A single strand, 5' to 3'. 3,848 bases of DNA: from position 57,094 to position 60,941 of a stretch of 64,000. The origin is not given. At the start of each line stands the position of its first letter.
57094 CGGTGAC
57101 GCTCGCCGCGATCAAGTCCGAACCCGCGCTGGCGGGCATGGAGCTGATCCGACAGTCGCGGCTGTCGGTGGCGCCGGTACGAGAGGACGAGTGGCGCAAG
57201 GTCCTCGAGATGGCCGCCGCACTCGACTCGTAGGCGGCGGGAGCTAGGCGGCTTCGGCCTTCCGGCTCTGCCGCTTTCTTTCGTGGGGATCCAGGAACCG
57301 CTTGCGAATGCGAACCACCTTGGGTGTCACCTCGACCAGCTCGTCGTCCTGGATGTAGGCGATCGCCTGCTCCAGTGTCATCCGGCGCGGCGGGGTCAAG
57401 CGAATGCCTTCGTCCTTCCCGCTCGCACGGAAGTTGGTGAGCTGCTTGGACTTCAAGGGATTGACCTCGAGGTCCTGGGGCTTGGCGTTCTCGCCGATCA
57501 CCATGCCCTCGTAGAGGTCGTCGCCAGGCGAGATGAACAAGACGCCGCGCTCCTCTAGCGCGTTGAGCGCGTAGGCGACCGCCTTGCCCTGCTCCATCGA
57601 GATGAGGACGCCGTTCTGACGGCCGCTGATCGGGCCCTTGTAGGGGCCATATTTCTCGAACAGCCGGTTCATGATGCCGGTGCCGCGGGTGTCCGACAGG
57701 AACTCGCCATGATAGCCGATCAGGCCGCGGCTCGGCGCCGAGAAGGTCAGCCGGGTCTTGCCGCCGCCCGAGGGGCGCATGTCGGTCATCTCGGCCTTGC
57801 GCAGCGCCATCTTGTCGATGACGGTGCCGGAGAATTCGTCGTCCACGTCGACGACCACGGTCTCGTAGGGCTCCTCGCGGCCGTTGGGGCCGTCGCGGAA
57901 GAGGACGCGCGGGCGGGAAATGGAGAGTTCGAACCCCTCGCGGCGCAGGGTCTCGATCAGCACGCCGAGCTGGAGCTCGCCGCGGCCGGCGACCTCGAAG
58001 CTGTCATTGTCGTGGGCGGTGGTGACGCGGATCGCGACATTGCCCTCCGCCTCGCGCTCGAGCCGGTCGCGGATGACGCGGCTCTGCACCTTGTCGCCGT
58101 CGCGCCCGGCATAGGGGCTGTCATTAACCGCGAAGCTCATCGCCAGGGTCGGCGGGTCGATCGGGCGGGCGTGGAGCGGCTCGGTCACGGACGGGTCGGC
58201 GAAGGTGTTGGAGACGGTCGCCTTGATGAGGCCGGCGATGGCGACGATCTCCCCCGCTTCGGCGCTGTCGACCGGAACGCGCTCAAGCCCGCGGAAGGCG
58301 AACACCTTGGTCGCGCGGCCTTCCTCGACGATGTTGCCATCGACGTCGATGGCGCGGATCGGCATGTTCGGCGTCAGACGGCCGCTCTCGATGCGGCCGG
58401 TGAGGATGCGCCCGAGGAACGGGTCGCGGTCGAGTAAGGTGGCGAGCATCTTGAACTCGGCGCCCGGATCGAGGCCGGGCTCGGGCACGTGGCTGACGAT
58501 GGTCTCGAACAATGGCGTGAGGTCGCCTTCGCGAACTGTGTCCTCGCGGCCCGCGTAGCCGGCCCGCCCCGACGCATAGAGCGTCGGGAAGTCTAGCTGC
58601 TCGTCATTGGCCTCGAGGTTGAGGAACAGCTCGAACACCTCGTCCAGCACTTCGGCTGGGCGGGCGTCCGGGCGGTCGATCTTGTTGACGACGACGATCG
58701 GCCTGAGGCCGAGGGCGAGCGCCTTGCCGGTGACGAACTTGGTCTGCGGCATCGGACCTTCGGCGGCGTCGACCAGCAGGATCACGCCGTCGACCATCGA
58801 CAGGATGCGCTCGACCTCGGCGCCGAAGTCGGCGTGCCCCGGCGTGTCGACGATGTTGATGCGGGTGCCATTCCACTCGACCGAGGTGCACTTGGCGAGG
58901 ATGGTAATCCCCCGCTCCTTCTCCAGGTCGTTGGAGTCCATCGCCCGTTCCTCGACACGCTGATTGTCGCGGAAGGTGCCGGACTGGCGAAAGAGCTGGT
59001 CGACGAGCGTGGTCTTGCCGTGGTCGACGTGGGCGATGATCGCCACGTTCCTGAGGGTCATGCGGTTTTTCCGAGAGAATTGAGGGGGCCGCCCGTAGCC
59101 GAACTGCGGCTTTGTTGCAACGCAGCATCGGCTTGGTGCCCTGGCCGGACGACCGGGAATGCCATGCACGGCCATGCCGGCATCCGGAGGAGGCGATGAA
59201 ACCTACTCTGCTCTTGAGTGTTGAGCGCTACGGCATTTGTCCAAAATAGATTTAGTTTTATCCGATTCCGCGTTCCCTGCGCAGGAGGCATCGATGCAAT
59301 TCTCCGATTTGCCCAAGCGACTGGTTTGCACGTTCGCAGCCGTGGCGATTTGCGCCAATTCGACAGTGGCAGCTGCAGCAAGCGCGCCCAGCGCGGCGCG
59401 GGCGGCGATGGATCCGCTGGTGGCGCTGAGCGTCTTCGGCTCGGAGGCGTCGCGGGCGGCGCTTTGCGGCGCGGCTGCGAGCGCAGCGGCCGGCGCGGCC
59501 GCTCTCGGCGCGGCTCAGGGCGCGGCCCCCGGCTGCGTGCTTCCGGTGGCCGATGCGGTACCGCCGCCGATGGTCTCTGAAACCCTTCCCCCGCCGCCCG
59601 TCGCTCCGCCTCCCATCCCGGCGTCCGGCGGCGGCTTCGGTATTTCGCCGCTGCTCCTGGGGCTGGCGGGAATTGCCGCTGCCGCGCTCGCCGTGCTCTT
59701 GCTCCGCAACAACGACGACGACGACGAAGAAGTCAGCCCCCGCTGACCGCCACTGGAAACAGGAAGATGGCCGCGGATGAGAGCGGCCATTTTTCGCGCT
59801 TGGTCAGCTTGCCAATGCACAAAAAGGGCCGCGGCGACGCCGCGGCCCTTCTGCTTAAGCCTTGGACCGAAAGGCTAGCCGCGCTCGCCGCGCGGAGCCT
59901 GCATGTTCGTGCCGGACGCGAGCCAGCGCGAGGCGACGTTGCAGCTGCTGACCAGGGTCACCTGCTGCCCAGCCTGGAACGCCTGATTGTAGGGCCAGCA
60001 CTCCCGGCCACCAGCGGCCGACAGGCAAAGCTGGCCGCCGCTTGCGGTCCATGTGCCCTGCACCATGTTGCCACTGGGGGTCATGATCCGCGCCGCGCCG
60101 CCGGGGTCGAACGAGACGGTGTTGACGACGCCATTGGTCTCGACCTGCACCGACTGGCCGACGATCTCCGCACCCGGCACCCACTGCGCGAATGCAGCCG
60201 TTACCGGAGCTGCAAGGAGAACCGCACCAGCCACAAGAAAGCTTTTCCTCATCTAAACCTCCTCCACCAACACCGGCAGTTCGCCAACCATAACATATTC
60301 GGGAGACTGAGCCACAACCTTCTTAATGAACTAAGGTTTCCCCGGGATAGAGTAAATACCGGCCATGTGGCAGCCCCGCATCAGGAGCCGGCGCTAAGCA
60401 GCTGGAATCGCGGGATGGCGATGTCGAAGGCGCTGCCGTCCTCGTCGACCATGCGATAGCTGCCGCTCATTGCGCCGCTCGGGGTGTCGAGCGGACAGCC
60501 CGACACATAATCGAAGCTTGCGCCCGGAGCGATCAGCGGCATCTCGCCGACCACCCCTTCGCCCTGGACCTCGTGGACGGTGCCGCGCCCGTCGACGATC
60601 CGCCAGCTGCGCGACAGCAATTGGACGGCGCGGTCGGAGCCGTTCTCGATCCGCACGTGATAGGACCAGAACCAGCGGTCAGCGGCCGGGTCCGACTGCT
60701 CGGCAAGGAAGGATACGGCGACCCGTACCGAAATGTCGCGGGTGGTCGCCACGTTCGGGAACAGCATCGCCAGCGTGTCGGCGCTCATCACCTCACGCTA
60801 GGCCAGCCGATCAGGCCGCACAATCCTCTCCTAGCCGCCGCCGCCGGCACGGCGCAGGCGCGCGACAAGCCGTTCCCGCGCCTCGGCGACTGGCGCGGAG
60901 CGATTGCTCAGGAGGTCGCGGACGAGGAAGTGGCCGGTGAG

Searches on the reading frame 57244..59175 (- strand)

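Call 15: search_protein_families(library=pfam, proteins=[window:57244-59175:-])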
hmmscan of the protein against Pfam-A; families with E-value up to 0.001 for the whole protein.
window:57244-59175:- (643 aa): 7 families
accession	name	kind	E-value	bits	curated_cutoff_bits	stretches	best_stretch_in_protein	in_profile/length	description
PF00009.33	GTP_EFTU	-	7.1e-56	189.2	26.5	1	40-231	2-187/188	Elongation factor Tu GTP binding domain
PF21018.2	BipA_C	-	6.9e-48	161.4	23.8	1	521-629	1-109/110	TypA/BipA C-terminal domain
PF00679.30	EFG_C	-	5e-20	71.8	27.9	1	435-515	4-84/89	Elongation factor G C-terminus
PF03144.31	GTP_EFTU_D2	-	2.5e-09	37.9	30.3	1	255-325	1-72/73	Elongation factor Tu domain 2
PF22042.2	EF-G_D2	-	4.9e-07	30.2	27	1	251-319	12-75/84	Elongation factor G domain 2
PF01926.29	MMR_HSR1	-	5.1e-06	27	21.9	1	44-165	2-113/113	50S ribosome-binding GTPase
PF00735.24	Septin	-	0.0004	20.2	26.2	1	43-117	6-75/280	Septin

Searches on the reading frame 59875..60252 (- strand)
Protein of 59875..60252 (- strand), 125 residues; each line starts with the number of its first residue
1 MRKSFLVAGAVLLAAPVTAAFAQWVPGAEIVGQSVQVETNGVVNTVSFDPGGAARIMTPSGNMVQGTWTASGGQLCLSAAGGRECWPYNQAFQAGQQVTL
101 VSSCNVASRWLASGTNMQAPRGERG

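Call 9: search_protein_families(library=pfam, proteins=[window:59875-60252:-], max_evalue=1)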
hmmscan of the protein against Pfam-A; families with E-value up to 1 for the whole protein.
window:59875-60252:- (125 aa): 0 families

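Call 10: search_protein_families(library=ncbifam, proteins=[window:59875-60252:-], max_evalue=1)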
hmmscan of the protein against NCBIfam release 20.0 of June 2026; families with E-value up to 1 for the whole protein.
window:59875-60252:- (125 aa): 0 families

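Call 16: find_homologous_proteins(query=window:59875-60252:-)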
Query window:59875-60252:- (125 aa): 548 proteins with E <= 0.001 among 680 candidates; the best 120 are listed.
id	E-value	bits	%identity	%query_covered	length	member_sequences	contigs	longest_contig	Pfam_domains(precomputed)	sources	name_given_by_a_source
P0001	1.4e-70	253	99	95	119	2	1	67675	-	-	-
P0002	5.6e-66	238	87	100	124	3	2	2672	-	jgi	jgi:hypothetical protein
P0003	4.6e-64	232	88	100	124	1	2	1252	-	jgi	jgi:hypothetical protein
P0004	1.3e-63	230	88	100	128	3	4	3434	-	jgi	jgi:hypothetical protein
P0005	8.1e-58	212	80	100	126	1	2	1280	-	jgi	jgi:hypothetical protein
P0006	3.8e-57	209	79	100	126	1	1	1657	-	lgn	-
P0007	1.2e-53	198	74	100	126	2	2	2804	-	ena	-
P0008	2.6e-53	197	75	100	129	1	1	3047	-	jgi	jgi:hypothetical protein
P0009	2.7e-53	197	74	100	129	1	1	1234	-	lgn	-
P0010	6.6e-53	196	74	100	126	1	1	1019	-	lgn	-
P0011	7.9e-53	195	75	100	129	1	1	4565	-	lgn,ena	-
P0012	3.8e-52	193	73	100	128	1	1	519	-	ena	-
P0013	1.2e-51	192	73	96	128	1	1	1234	-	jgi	jgi:hypothetical protein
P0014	1.6e-51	191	73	100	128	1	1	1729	-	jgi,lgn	-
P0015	3.6e-51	190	71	100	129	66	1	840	-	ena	-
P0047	9.2e-47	176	67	100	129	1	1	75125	-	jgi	jgi:hypothetical protein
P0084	4.6e-43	164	68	94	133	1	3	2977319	-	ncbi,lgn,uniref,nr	ncbi:hypothetical protein GCM10023264_27440 [Sphingomonas daechungensis]|uniref:Uncharacterized prot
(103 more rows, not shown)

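Call 26: find_encoding_contigs(protein=P0084, flank=10000, max_places=4)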
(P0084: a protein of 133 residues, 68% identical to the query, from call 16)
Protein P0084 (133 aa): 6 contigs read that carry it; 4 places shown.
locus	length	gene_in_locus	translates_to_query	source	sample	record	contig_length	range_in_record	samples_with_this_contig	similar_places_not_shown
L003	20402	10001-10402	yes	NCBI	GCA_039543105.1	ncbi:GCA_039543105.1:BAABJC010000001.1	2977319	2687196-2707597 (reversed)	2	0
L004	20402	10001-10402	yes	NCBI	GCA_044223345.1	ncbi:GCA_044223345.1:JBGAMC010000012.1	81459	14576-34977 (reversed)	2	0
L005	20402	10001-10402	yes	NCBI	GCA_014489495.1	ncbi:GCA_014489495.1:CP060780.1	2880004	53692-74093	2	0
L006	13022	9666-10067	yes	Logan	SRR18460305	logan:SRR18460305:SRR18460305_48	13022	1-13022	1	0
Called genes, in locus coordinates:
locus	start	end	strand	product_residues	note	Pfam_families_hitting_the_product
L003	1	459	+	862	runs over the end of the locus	-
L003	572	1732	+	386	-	PF01266:DAO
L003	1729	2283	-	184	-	PF01025:GrpE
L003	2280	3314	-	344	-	PF01628:HrcA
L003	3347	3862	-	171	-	-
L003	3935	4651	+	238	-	PF01138:RNase_PH, PF03725:RNase_PH_C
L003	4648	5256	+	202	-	PF01725:Ham1p_like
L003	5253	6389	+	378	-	PF04055:Radical_SAM, PF06969:HemN_C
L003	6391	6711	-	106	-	-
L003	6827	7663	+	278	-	PF00590:TP_methylase, PF23016:RsmI_C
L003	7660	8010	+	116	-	PF02021:UPF0102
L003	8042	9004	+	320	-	PF02951:GSH-S_N, PF02955:GSH-S_ATP, PF14398:ATPgrasp_YheCD (faint), PF08443:RimK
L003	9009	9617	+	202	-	PF09335:VTT_dom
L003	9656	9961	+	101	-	PF13579:Glyco_trans_4_4 (weak)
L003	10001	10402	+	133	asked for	-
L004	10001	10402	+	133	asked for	-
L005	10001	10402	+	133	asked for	-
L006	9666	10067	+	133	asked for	-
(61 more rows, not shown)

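Call 27: find_encoding_contigs(protein=P0047, flank=10000, max_places=4)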
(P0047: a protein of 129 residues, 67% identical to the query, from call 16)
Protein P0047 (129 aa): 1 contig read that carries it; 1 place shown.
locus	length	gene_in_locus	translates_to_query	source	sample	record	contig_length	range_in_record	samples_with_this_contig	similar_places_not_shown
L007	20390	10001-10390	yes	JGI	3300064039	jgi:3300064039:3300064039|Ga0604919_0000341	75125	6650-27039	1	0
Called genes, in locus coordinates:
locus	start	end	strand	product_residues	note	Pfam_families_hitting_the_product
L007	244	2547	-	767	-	PF05226:CHASE2, PF00563:EAL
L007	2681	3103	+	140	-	PF12769:PNTB_4TM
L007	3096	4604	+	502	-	PF02233:PNTB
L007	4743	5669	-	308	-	PF19420:DDAH_eukar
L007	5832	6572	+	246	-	PF01177:Asp_Glu_race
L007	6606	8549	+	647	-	PF01541:GIY-YIG, PF27096:UvrC_M, PF02151:UVR (weak), PF22920:UvrC_RNaseH, PF08459:UvrC_RNaseH_dom, PF14520:HHH_5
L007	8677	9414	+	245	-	PF11967:RecO_N, PF02565:RecO_C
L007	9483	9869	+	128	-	PF04379:DUF525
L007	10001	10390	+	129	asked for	-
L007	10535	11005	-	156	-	-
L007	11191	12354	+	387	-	PF13477:Glyco_trans_4_2, PF13439:Glyco_transf_4, PF13579:Glyco_trans_4_4, PF20706:GT4-conflict (weak), PF00534:Glycos_transf_1, PF13692:Glyco_trans_1_4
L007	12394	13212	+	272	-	PF00149:Metallophos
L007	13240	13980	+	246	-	PF02563:Poly_export, PF10531:SLBB, PF22461:SLBB_2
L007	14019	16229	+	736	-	PF02706:Wzz, PF13807:GNVR, PF01656:CbiA (faint), PF13614:AAA_31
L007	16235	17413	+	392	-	-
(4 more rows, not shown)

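Call 43: find_related_loci(query=A2, collection=genome_contigs, flank=10000)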
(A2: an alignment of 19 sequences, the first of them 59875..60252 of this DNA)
Query A2 (125 aa) in genome_contigs; peptide patterns used: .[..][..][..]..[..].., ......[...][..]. (x = any residue, [..] = any of these).
119 stretches matched a pattern; 95 encode a relative of the query (tblastn E <= 1e-3); the best 80 are kept; 79 distinct loci.
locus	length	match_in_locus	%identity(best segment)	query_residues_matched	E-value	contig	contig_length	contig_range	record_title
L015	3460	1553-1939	75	1-125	6e-58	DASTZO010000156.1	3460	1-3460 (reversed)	MAG TPA_asm: Sphingomicrobium sp. isolate SMAG_U2470 k141_718208, whole genome shotgun sequence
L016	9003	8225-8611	72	1-125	1e-55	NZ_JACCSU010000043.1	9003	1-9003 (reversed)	MAG: Sphingomonas sp. isolate MGR_bin56 SD2897-2912_k127_8970869, whole genome shotgun sequence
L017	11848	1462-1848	70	1-125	1e-54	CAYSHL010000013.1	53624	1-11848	MAG TPA_asm: uncultured Sphingomonas sp. isolate binchicken_co174_47 genome assembly, contig: NODE_117_length_53624_cov_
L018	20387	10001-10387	70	1-125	2e-54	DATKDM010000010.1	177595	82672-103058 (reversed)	MAG TPA_asm: Sphingomicrobium sp. isolate SMAG_U14473 k141_1646319, whole genome shotgun sequence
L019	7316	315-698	70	1-125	9e-54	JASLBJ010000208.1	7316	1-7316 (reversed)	MAG: Sphingomicrobium sp. isolate CMU.bins.320 k141_21970390, whole genome shotgun sequence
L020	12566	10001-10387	70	1-125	2e-53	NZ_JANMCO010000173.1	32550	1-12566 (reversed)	MAG: Sphingomonas sp. isolate OTE_1_metabat_12 OTE_1_k141_3129892, whole genome shotgun sequence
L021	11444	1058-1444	69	1-125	6e-53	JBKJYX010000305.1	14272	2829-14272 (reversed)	MAG: Sphingomicrobium sp. isolate swi_bin.22 k127_9377979, whole genome shotgun sequence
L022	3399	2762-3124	70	6-125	4e-53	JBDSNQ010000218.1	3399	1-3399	MAG: Sphingomicrobium sp. isolate cluster1_bin.42 k127_14907929, whole genome shotgun sequence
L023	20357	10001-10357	71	1-116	3e-50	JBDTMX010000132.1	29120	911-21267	MAG: Sphingomicrobium sp. isolate cluster3_bin.136 NODE_4864_length_29120_cov_16.513986, whole genome shotgun sequence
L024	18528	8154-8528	67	6-125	8e-48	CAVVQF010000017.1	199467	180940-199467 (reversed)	MAG: uncultured Alphaproteobacteria bacterium isolate MFD02581.bin.2.31 genome assembly, contig: contig_7899, whole geno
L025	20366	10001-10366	65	7-125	5e-47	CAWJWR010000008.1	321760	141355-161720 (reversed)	MAG: uncultured Alphaproteobacteria bacterium isolate MFD01275.bin.2.41 genome assembly, contig: contig_31200, whole gen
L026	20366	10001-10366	68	9-125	5e-47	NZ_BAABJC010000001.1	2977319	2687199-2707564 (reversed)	Sphingomonas daechungensis strain JCM 17887 sequence1, whole genome shotgun sequence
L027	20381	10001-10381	63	1-125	2e-45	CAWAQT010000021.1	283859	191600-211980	MAG: uncultured Alphaproteobacteria bacterium isolate MFD02840.bin.2.248 genome assembly, contig: contig_85812, whole ge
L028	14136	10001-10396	61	1-125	7e-45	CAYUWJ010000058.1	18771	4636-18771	MAG TPA_asm: uncultured Sphingomonas sp. isolate binchicken_co31_428 genome assembly, contig: k141_4641089, whole genome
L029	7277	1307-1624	70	24-125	2e-44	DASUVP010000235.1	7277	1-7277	MAG TPA_asm: Sphingomicrobium sp. isolate SMAG_U1818 k141_1205288, whole genome shotgun sequence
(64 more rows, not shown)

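Call 106: predict_structure(alignment_id=A2)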
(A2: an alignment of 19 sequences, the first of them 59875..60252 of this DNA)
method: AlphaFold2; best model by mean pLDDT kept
length: 125 residues; sequences in the alignment: 19
mean_pLDDT: 73.9   pTM: 0.60
mean pLDDT of the five models: 73.9, 72.4, 70.5, 68.2, 64.3
residues with pLDDT >= 90: 7; 70-90: 82; 50-70: 8; < 50: 28
segments of 3 or more residues with pLDDT < 50: 1-4, 6-21, 117-120, 122-125
pLDDT, mean of each block of 10 residues (from residue 1): 47 47 68 86 87 87 89 85 83 79 84 60 47
secondary structure, 60 per line:
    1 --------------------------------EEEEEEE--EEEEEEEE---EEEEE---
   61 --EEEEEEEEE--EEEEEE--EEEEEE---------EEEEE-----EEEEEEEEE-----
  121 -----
elements in order: E33-39 E42-49 E53-57 E63-71 E74-79 E82-87 E97-101 E107-115

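Call 108: fold_search(model_id=the predicted structure, library=pdb)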
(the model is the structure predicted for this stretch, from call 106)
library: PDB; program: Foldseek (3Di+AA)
matches with E <= 10: 891; with E <= 0.001: 0
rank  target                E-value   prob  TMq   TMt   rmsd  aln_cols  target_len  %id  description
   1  7ybu_A                4.0e-02  0.99  0.43  0.11   5.4        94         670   16  Human propionyl-coenzyme A carboxylase (released 2023-07-05)
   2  8zux_A                4.2e-02  1.00  0.43  0.12   4.1        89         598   16  Structure of G668R-hPCC (released 2025-11-19)
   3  5hal                  4.7e-02  0.99  0.40  0.46   5.6        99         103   14  Crystal Structure of a putative beta-lactamase from Burkholderia vietnamiensis (released 2016-01-13)
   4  8zuz_A                5.4e-02  0.99  0.43  0.10   3.7        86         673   14  Structure of G131R-hPCC BCCP-BC Conformation (released 2025-11-19)
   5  9yx0_A                5.4e-02  0.99  0.41  0.11   8.0        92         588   12  Structure of the 3-methylcrotonyl-coenzyme A carboxylase from Mycobacterium smegmatis (released 2025-11-26)
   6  8zuy_A                6.0e-02  0.99  0.43  0.11   5.4        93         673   18  Structure of M695D-hPCC (released 2025-11-19)
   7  4u3q_A                7.4e-02  1.00  0.45  0.57   3.7        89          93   19  Crystal Structure of Recombinant TP0435 from Treponema pallidum (released 2014-10-22)
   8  8xl4_G                7.8e-02  0.99  0.43  0.39   3.8        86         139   15  Structure of human propionyl-CoA carboxylase in complex with acetyl-CoA (PCC-ACO) (released 2024-10-30)
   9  4n96_B                7.8e-02  0.51  0.21  0.08  13.1       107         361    9  E. coli sliding clamp in complex with 6-nitroindazole (released 2013-11-06)
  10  6d0t_B                9.6e-02  0.98  0.40  0.45   4.9        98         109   14  De novo design of a fluorescence-activating beta barrel - BB1 (released 2018-09-19)
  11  7fy1                  1.2e-01  0.69  0.32  0.31   5.9       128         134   12  Crystal Structure of apo human FABP9 (released 2023-06-14)
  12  8xl3_A                1.2e-01  0.97  0.43  0.10   4.5        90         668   14  Structure of human propionyl-CoA carboxylase at apo-state (PCC-Apo) (released 2024-10-30)
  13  5gge                  1.3e-01  0.72  0.31  0.31   6.3       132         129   13  Fatty Acid-Binding Protein in Brain Tissue of Drosophila melanogaster (released 2017-06-21)
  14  1mdc                  1.3e-01  0.63  0.31  0.30   5.7       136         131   15  CRYSTALLIZATION, STRUCTURE DETERMINATION AND LEAST-SQUARES REFINEMENT TO 1.75 ANGSTROMS RESOLUTION OF THE FATTY-ACID-BIN (released 1994-01-31)
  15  5gkb                  1.5e-01  0.77  0.33  0.32   6.0       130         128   12  Crystal Structure of Fatty Acid-Binding Protein in Brain Tissue of Drosophila melanogaster without citrate inside (released 2017-07-05)
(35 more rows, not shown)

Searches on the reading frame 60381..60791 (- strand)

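Call 14: search_protein_families(library=pfam, proteins=[window:60381-60791:-])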
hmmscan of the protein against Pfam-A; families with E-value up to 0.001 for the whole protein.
window:60381-60791:- (136 aa): 1 family
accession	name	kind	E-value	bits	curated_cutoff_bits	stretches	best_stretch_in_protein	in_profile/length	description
PF04379.20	DUF525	-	1.9e-34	118.2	27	1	31-115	2-86/87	ApaG domain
